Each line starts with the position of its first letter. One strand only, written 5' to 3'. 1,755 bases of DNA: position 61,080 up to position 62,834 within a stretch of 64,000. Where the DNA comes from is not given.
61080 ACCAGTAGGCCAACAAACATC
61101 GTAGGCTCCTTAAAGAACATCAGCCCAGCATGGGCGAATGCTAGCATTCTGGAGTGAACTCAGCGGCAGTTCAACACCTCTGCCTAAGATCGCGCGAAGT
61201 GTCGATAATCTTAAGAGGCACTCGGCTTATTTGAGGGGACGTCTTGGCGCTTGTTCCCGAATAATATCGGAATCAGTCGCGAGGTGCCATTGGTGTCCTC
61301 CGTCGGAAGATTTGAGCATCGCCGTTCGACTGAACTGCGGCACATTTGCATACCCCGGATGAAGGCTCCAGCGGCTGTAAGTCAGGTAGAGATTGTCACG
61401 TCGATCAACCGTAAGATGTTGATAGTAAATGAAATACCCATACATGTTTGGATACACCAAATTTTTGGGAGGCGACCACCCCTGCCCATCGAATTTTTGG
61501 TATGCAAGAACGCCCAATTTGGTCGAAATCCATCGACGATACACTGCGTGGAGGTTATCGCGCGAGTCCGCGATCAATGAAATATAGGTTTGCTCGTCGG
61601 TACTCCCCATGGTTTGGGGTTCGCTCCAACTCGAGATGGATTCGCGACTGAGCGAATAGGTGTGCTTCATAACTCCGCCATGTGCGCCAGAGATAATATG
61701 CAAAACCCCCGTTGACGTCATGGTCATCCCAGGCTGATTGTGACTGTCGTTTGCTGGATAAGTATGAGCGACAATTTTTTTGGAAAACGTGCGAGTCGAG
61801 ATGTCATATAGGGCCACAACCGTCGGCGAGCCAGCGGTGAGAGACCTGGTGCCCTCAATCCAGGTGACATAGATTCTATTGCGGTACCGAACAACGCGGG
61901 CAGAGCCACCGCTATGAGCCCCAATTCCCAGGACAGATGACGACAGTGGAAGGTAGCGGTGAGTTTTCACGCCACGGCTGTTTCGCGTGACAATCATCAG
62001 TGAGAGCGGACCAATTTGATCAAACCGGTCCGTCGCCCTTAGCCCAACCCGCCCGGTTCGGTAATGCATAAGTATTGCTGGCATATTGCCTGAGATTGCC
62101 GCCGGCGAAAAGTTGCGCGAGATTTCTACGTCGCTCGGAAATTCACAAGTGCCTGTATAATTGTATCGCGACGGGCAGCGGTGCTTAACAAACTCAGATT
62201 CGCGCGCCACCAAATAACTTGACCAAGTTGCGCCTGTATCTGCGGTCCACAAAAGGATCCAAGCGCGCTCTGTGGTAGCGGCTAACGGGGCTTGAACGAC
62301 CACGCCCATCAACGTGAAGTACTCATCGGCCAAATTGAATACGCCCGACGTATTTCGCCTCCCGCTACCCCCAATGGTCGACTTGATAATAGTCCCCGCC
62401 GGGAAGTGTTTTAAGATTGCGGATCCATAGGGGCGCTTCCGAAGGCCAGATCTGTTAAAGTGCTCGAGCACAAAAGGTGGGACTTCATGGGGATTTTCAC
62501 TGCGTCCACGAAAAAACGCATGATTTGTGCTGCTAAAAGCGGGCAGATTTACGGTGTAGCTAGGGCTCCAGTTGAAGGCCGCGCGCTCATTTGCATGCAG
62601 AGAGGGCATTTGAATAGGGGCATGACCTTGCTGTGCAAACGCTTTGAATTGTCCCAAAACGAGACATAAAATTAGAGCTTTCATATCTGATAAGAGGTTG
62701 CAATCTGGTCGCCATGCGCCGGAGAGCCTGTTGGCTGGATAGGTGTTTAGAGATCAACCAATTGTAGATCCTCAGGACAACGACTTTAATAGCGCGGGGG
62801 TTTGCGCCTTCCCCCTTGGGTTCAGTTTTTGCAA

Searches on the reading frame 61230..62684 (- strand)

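Call 52: search_protein_families(library=pfam, proteins=[window:61230-62684:-], max_evalue=0.00001)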
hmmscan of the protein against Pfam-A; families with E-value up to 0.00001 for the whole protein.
window:61230-62684:- (485 aa): 1 family
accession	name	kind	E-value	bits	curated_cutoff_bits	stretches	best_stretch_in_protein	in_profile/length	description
PF15892.11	BNR_4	-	3.4e-12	46.8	27.3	1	272-437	3-168/272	BNR repeat-containing family member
